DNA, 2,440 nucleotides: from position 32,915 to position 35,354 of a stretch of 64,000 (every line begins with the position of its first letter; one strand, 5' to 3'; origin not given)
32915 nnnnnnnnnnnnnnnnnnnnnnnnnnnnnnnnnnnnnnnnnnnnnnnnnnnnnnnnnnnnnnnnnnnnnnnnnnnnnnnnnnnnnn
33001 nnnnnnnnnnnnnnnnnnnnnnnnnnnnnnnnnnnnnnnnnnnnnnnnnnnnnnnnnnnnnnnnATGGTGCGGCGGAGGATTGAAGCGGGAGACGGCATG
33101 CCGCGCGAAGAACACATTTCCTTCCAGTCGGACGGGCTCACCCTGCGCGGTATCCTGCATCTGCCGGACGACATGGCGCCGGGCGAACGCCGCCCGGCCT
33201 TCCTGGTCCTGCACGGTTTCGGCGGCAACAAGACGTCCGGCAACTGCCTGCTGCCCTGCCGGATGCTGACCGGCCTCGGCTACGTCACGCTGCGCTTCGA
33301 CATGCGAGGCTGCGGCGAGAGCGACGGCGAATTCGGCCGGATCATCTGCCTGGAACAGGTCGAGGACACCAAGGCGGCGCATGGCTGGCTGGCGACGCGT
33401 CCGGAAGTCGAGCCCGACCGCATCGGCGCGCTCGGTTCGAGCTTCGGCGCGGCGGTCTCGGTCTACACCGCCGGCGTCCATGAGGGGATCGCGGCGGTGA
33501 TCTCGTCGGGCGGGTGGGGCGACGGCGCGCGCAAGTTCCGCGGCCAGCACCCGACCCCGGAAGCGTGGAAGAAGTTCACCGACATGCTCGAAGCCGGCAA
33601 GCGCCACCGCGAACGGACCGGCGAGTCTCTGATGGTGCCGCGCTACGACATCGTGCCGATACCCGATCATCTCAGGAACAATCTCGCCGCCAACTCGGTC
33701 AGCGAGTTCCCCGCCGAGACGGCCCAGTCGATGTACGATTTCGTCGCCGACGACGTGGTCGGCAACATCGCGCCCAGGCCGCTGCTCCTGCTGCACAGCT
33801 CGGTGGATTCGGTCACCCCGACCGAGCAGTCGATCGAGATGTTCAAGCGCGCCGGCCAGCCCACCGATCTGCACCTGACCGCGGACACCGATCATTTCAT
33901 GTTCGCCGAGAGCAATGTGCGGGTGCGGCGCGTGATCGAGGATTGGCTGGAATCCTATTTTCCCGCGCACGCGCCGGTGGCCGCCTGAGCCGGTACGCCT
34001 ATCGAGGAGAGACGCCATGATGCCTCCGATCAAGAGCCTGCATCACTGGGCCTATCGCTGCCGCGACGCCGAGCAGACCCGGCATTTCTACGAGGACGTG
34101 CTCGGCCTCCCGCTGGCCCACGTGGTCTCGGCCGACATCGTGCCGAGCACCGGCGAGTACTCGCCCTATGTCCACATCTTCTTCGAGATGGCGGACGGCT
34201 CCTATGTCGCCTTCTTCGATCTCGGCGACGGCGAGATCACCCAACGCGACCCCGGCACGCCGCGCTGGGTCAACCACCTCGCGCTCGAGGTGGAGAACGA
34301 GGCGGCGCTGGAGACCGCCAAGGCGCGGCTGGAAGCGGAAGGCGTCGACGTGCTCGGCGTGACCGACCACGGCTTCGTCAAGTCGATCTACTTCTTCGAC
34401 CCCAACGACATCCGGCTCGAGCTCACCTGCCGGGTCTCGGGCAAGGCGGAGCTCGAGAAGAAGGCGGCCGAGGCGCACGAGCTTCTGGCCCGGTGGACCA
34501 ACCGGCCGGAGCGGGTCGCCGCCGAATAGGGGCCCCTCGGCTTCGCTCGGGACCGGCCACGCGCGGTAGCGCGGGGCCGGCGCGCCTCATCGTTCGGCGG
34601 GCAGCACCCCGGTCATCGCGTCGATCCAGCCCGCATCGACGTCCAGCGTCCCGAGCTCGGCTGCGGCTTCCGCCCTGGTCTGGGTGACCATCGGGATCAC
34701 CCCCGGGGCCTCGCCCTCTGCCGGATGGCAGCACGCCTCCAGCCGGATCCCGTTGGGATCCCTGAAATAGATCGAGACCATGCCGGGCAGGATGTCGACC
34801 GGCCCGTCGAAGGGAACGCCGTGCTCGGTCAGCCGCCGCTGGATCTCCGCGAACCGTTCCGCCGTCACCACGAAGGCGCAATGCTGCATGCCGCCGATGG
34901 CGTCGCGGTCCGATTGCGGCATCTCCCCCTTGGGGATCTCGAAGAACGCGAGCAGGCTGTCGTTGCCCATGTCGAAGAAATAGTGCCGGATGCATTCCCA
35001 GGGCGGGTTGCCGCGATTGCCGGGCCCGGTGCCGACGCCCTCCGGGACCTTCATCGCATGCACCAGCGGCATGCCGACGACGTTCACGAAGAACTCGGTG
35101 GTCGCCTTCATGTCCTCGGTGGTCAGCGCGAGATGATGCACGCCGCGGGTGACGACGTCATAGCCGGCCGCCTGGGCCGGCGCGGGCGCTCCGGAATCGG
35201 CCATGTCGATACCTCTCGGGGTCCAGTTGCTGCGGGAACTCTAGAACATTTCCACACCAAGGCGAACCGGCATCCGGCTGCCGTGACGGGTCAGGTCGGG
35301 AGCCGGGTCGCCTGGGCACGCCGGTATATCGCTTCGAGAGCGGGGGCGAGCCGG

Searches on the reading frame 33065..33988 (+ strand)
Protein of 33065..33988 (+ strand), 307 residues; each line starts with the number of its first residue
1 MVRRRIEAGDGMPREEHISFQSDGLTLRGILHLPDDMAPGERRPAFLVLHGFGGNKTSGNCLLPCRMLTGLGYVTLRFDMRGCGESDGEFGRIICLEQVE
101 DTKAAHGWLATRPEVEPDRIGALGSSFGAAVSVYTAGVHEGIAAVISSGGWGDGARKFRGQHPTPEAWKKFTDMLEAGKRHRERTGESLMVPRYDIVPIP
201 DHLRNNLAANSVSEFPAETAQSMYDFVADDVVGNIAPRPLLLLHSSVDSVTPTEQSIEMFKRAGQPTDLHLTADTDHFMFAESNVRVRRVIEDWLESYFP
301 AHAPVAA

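Call 3: search_protein_families(library=pfam, proteins=[window:33065-33988:+], max_evalue=0.01)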
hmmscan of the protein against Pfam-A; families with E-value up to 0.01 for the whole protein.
window:33065-33988:+ (307 aa): 7 families
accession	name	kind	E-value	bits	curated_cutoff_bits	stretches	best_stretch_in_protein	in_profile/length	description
PF02129.25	Peptidase_S15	-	3e-14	53.8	23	1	68-271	47-255/262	X-Pro dipeptidyl-peptidase (S15 family)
PF12146.15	Hydrolase_4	-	5.4e-13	49.2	27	1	42-283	3-238/239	Serine aminopeptidase, S33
PF00326.27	Peptidase_S9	-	1.3e-09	38.3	22.6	2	67-139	9-86/213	Prolyl oligopeptidase family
PF00561.26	Abhydrolase_1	-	1.4e-09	38.5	25.8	1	44-164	1-122/245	alpha/beta hydrolase fold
PF12697.13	Abhydrolase_6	-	1.9e-08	35.7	26.3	1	47-287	2-214/217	Alpha/beta hydrolase family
PF01738.24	DLH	-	2.3e-05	24.5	21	1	31-147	5-126/217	Dienelactone hydrolase family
PF08840.17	BAAT_C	-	0.00036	21.1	20.9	1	105-150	9-54/210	BAAT / Acyl-CoA thioester hydrolase C terminal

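Call 4: search_protein_families(library=ncbifam, proteins=[window:33065-33988:+], max_evalue=0.01)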
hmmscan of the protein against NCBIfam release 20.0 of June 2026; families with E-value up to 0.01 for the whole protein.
window:33065-33988:+ (307 aa): 10 families
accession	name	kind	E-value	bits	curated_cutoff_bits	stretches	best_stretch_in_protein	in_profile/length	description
NF047920.1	lactonase_UilS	equivalog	5.2e-26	92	400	1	40-284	21-268/285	UilS family quorum-quenching N-acyl-homoserine lactonase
TIGR00976.1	CocE_NonD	subfamily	3e-08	33.2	66.3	1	23-139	5-118/550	CocE/NonD family hydrolase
TIGR03100.1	hydr1_PEP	hypoth_equivalog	7.6e-07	28.7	168.45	1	15-151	2-133/274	hydrolase 1, exosortase A system-associated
TIGR03101.1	hydr2_PEP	hypoth_equivalog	2.6e-05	23.9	202.75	1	42-113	24-97/266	hydrolase 2, exosortase A system-associated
NF045948.1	ProImpepThrmp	equivalog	0.00094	18.7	500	0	41-149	23-127/291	proline iminopeptidase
NF053518.1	DipepPtdsDpp5Prph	equivalog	0.0012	17.5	900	0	98-141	486-529/655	dipeptidyl-peptidase Dpp5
NF007857.0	PRK10566.1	equivalog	0.0017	18.2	201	0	219-261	168-210/249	esterase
NF050058.1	e_dPHAscl_type1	hypoth_equivalog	0.003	17.1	150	0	108-151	94-138/276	extracellular catalytic domain type 1 short-chain-length polyhydroxyalkanoate depolymerase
NF058544.1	IVPilMotSglTMyx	equivalog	0.0054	16.6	300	0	71-106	62-95/210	type IV pili motility protein SglT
NF051488.1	bifunc_PcaDC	exception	0.0097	15.1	390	0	75-296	41-251/375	bifunctional 3-oxoadipate enol-lactonase/4-carboxymuconolactone decarboxylase PcaDC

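Call 24: search_solved_structures(query=window:33065-33988:+, max_evalue=0.01)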
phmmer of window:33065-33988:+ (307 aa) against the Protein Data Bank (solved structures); distinct sequences matched with E-value up to 0.01: 59.
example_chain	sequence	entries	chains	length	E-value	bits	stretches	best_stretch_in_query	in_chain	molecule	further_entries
7qjm_A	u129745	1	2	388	1.7e-44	155.4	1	16-281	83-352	alpha/beta-hydrolase (202)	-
8b4u_A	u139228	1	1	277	1.4e-24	90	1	18-146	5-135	Alpha/beta hydrolase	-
9pjb_A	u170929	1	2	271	1.4e-23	86.7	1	18-142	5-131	MHETase MHT043-5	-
9w30_A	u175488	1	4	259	6.3e-21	77.9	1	17-138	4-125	Alpha/beta superfamily hydrolase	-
9h0z_A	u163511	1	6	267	5.5e-20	74.9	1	20-137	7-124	Serine aminopeptidase S33 domain-containing protein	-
7q4h_A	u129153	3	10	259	1.5e-19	73.4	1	19-137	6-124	Hydrolase_4 domain-containing protein | Serine aminopeptidase S33 domain-containing protein | Prolyl oligopeptidase family protein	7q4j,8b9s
7wwh_A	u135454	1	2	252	1.5e-15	60.3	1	18-140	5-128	Alpha/beta hydrolase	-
9pir_A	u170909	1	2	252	5.4e-14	55.2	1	15-133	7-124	Alpha/beta fold hydrolase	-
9pic_A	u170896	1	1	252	7.4e-14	54.7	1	15-133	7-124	Alpha/beta fold hydrolase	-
9pid_A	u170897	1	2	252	7.6e-14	54.7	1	15-133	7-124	Alpha/beta fold hydrolase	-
5cml_A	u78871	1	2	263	9.9e-13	51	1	24-156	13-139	OsmC family protein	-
7z2u_A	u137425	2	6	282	5.3e-12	48.6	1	18-138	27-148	Ferulic acid esterase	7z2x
2hdw_A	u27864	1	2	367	8.3e-12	48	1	22-277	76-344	Hypothetical protein PA2218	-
7z2v_A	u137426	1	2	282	1.4e-11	47.3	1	18-138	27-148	Ferulic acid esterase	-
6lzh_A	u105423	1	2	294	1e-10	44.4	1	12-281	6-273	GrgF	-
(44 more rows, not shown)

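Call 28: find_homologous_proteins(query=window:33098-33988:+, max_evalue=1e-20)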
Query window:33098-33988:+ (296 aa): 5769 proteins with E <= 1e-20 among 7235 candidates; the best 120 are listed.
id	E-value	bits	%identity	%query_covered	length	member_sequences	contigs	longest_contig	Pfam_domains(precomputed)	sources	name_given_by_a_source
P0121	1.5e-183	627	91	100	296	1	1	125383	PF02129.25,PF00326.28,PF12697.14,PF01738.25,PF00561.27,PF12146.16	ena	-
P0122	3.1e-183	626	91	100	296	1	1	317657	PF02129.25,PF00326.28,PF12697.14,PF01738.25,PF00561.27,PF12146.16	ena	-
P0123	2.4e-180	616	90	100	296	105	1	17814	PF02129.25,PF00326.28,PF12697.14,PF01738.25,PF00561.27,PF12146.16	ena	-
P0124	3.6e-178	609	89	100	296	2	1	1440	PF02129.25,PF00326.28,PF12697.14,PF01738.25,PF00561.27,PF12146.16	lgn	-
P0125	3.7e-177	606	89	100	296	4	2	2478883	PF02129.25,PF00326.28,PF12697.14,PF01738.25,PF00561.27,PF12146.16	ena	-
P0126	4.5e-176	602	88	100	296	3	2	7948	PF02129.25,PF00326.28,PF12697.14,PF01738.25,PF00561.27,PF12146.16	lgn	-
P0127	4.4e-175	599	88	100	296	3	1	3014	PF02129.25,PF00326.28,PF12697.14,PF01738.25,PF00561.27,PF12146.16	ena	-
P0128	2.9e-159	547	80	98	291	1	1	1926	PF02129.25,PF00326.28,PF12697.14,PF00561.27,PF12146.16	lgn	-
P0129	9.8e-159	545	81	98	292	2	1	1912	PF02129.25,PF00326.28,PF12697.14,PF00561.27,PF12146.16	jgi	-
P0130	1.5e-158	545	80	98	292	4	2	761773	PF02129.25,PF00326.28,PF12740.15,PF12697.14,PF00561.27,PF12146.16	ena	-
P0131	1.5e-158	545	81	98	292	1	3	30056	PF02129.25,PF00326.28,PF12740.15,PF12697.14,PF00561.27,PF12146.16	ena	-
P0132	5.0e-157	540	80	98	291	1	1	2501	PF02129.25,PF00326.28,PF05448.19,PF12697.14,PF00561.27,PF12146.16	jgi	-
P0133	2.7e-156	537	78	98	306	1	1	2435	PF02129.25,PF00326.28,PF12697.14,PF00561.27,PF12146.16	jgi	jgi:uncharacterized protein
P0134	6.0e-156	536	80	98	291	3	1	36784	PF02129.25,PF00326.28,PF12697.14,PF00561.27,PF12146.16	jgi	jgi:uncharacterized protein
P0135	8.7e-156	536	79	98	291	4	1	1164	PF02129.25,PF00326.28,PF12697.14,PF00561.27,PF12146.16,PF20434.6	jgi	jgi:dipeptidyl aminopeptidase/acylaminoacyl peptidase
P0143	2.5e-152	524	78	98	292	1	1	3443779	PF02129.25,PF00326.28,PF12697.14,PF00561.27,PF12146.16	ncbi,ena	-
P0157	8.7e-148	509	75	98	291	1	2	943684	PF02129.25,PF00326.28,PF12697.14,PF00561.27,PF12146.16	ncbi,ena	-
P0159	5.4e-147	507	76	98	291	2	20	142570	PF02129.25,PF00326.28,PF12697.14,PF00561.27,PF12146.16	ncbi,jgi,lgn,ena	jgi:alpha/beta superfamily hydrolase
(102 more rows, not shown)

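Call 30: find_encoding_contigs(protein=P0143, flank=7000, max_places=2)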
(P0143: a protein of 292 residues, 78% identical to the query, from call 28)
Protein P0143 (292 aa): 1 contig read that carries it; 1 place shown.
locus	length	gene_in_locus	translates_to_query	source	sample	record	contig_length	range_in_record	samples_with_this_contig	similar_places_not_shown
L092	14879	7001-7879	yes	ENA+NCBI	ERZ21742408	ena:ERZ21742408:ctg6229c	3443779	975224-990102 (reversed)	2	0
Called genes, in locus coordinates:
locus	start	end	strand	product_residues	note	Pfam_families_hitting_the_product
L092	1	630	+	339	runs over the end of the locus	PF02562:PhoH, PF13604:AAA_30 (weak), PF13245:AAA_19 (weak)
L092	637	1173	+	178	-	PF02130:YbeY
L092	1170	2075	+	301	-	PF00571:CBS (weak), PF03471:CorC_HlyC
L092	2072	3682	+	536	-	PF20154:LNT_N, PF00795:CN_hydrolase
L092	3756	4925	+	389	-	PF00438:S-AdoMet_synt_N, PF02772:S-AdoMet_synt_M, PF02773:S-AdoMet_synt_C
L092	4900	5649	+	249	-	PF02390:Methyltransf_4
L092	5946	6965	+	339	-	PF13365:Trypsin_2, PF00595:PDZ (weak), PF13180:PDZ_2, PF17820:PDZ_6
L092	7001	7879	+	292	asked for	PF02129:Peptidase_S15, PF00561:Abhydrolase_1, PF12146:Hydrolase_4, PF12697:Abhydrolase_6, PF00326:Peptidase_S9 (faint)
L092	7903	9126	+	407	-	PF07719:TPR_2 (faint), PF13424:TPR_12 (faint), PF00515:TPR_1 (faint), PF14559:TPR_19 (faint)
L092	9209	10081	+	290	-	PF10418:DHODB_Fe-S_bind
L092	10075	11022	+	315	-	PF01180:DHO_dh, PF01207:Dus (faint)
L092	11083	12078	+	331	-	PF01408:GFO_IDH_MocA, PF02894:GFO_IDH_MocA_C, PF22725:GFO_IDH_MocA_C3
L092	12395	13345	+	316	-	PF03401:TctC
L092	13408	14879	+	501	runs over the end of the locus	PF01970:TctA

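Call 31: find_encoding_contigs(protein=P0157, flank=7000, max_places=2)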
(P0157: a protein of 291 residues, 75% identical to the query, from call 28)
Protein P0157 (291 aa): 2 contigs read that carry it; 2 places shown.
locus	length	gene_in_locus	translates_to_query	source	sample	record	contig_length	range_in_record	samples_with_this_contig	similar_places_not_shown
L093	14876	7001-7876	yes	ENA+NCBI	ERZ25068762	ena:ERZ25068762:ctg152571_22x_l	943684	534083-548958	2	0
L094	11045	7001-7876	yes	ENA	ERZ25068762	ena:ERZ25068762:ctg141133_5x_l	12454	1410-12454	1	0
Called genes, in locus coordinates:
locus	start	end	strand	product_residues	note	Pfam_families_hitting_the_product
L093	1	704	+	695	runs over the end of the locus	PF01807:Zn_ribbon_DnaG, PF08275:DNAG_N, PF01751:Toprim, PF13155:Toprim_2, PF13662:Toprim_4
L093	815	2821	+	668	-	PF03979:Sigma70_r1_1, PF00140:Sigma70_r1_2, PF04546:Sigma70_ner, PF04542:Sigma70_r2, PF04539:Sigma70_r3, PF04545:Sigma70_r4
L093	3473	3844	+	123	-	PF01609:DDE_Tnp_1 (weak)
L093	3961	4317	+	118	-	PF01609:DDE_Tnp_1, PF13586:DDE_Tnp_1_2 (weak)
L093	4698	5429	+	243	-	PF13936:HTH_38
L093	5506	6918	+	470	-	-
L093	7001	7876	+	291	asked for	PF02129:Peptidase_S15, PF00561:Abhydrolase_1 (faint), PF12146:Hydrolase_4, PF12697:Abhydrolase_6, PF00326:Peptidase_S9 (faint)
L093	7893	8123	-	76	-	PF07045:DUF1330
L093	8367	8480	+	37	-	-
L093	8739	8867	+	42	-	-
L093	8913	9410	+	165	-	PF05598:DUF772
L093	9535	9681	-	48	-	-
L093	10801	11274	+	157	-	-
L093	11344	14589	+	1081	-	PF13524:Glyco_trans_1_2 (weak), PF13692:Glyco_trans_1_4, PF00535:Glycos_transf_2, PF10111:Glyco_tranf_2_2 (weak), PF13641:Glyco_tranf_2_3 (weak)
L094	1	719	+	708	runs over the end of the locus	?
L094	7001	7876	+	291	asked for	PF02129:Peptidase_S15, PF00561:Abhydrolase_1 (faint), PF12146:Hydrolase_4, PF12697:Abhydrolase_6, PF00326:Peptidase_S9 (faint)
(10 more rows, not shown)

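Call 32: find_encoding_contigs(protein=P0159, flank=7000, max_places=3)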
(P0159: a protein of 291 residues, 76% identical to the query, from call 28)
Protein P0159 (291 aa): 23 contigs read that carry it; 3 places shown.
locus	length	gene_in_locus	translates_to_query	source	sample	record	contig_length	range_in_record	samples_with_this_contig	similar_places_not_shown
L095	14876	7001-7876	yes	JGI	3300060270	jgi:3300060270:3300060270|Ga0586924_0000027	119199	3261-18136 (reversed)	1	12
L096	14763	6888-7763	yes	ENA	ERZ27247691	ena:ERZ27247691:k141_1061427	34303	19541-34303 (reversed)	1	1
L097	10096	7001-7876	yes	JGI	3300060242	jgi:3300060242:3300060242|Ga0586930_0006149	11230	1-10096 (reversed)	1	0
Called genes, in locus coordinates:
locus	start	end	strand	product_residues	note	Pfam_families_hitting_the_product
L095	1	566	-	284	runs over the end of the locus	PF00561:Abhydrolase_1, PF12146:Hydrolase_4, PF12697:Abhydrolase_6, PF08386:Abhydrolase_4 (weak)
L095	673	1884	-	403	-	PF00988:CPSase_sm_chain, PF00117:GATase, PF07722:Peptidase_C26 (faint)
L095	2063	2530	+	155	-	PF09424:YqeY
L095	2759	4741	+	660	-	PF01807:Zn_ribbon_DnaG, PF08275:DNAG_N, PF01751:Toprim, PF13155:Toprim_2, PF13362:Toprim_3 (weak), PF13662:Toprim_4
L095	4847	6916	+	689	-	-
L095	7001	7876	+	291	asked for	PF02129:Peptidase_S15, PF00561:Abhydrolase_1 (weak), PF12146:Hydrolase_4, PF12697:Abhydrolase_6 (weak), PF00326:Peptidase_S9 (faint)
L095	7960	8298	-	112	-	PF07045:DUF1330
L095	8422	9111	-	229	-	PF04402:SIMPL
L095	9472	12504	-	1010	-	PF01565:FAD_binding_4, PF02913:FAD-oxidase_C, PF13183:Fer4_8, PF13534:Fer4_17 (weak)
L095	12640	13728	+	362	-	PF04909:Amidohydro_2, PF01244:Peptidase_M19 (weak)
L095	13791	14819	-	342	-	PF02558:ApbA, PF08546:ApbA_C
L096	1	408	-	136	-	?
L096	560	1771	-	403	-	PF00988:CPSase_sm_chain, PF00117:GATase, PF07722:Peptidase_C26 (faint)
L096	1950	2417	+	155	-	PF09424:YqeY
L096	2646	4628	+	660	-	PF01807:Zn_ribbon_DnaG, PF08275:DNAG_N, PF01751:Toprim, PF13155:Toprim_2, PF13362:Toprim_3 (weak), PF13662:Toprim_4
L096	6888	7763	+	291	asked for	PF02129:Peptidase_S15, PF00561:Abhydrolase_1 (weak), PF12146:Hydrolase_4, PF12697:Abhydrolase_6 (weak), PF00326:Peptidase_S9 (faint)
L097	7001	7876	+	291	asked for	PF02129:Peptidase_S15, PF00561:Abhydrolase_1 (weak), PF12146:Hydrolase_4, PF12697:Abhydrolase_6 (weak), PF00326:Peptidase_S9 (faint)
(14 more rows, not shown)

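Call 36: find_related_loci(query=window:33098-33988:+, collection=metagenome_contigs, flank=6000)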
Query window:33098-33988:+ (296 aa) in metagenome_contigs; peptide patterns used: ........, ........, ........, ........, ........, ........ (x = any residue, [..] = any of these).
600 stretches matched a pattern (row limit reached: there are more); 542 encode a relative of the query (tblastn E <= 1e-3); the best 80 are kept; 80 distinct loci.
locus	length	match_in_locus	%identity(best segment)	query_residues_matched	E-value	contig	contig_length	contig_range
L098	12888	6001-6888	97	1-296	0e+0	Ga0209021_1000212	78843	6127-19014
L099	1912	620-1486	81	1-289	5e-175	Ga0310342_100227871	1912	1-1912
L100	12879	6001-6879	76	1-293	1e-157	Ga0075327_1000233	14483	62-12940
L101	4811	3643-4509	76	1-289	3e-160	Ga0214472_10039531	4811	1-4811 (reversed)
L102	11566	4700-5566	80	1-289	1e-155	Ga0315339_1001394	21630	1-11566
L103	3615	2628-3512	75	1-295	2e-160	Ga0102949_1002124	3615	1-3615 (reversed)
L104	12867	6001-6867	76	1-289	2e-152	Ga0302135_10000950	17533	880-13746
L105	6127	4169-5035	75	1-289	4e-153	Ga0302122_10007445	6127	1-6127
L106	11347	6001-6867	75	1-289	2e-152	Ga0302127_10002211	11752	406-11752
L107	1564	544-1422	74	4-296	5e-161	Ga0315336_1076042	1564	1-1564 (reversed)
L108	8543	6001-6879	73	4-296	6e-146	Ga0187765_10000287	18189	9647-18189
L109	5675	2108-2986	73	4-296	8e-147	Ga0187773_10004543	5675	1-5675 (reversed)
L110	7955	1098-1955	74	4-289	8e-146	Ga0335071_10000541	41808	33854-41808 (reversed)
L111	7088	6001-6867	73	4-292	8e-146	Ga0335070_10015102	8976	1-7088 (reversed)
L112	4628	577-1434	73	4-289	1e-147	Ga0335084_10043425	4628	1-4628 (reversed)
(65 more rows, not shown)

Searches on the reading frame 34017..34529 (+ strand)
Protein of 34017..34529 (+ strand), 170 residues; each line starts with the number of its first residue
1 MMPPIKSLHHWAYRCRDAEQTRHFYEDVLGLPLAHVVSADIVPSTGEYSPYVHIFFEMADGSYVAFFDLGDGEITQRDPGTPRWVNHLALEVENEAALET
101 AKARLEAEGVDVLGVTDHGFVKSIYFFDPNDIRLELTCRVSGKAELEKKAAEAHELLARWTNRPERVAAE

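Call 3: search_protein_families(library=pfam, proteins=[window:34017-34529:+], max_evalue=0.01)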
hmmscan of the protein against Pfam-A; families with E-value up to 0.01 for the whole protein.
window:34017-34529:+ (170 aa): 3 families
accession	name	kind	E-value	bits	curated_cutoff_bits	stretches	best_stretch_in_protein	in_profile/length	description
PF00903.31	Glyoxalase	-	2.2e-13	51.1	20.6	1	8-136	2-121/121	Glyoxalase/Bleomycin resistance protein/Dioxygenase superfamily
PF13669.12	Glyoxalase_4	-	8.8e-06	26.4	27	1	9-114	1-95/109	Glyoxalase/Bleomycin resistance protein/Dioxygenase superfamily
PF18029.7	Glyoxalase_6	-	0.0027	18.8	23.6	1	14-134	5-103/106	Glyoxalase-like domain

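Call 66: search_protein_families(library=ncbifam, proteins=[window:34017-34529:+], max_evalue=0.000001)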
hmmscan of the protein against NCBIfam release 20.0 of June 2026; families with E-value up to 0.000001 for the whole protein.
window:34017-34529:+ (170 aa): 1 family
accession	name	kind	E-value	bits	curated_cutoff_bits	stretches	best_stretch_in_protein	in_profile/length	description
NF050075.1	SMU1112c_YaeR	equivalog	8.5e-08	32.5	140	1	5-136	1-123/125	SMU1112c/YaeR family gloxylase I-like metalloprotein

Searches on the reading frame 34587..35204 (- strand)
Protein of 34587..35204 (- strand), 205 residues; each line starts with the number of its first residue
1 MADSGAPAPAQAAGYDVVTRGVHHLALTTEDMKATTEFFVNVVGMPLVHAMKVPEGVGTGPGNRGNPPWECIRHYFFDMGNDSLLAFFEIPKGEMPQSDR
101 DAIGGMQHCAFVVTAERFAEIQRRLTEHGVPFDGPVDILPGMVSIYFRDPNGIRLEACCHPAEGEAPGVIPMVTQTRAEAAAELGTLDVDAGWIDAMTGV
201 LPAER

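Call 3: search_protein_families(library=pfam, proteins=[window:34587-35204:-], max_evalue=0.01)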
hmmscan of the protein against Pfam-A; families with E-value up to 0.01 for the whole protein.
window:34587-35204:- (205 aa): 2 families
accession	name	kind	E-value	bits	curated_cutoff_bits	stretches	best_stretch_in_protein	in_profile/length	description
PF00903.31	Glyoxalase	-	3.8e-11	43.9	20.6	1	22-156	2-120/121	Glyoxalase/Bleomycin resistance protein/Dioxygenase superfamily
PF13669.12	Glyoxalase_4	-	0.0004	21.1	27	1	23-132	1-93/109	Glyoxalase/Bleomycin resistance protein/Dioxygenase superfamily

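Call 66: search_protein_families(library=ncbifam, proteins=[window:34587-35204:-], max_evalue=0.000001)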
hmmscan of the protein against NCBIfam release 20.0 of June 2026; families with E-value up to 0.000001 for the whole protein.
window:34587-35204:- (205 aa): 0 families
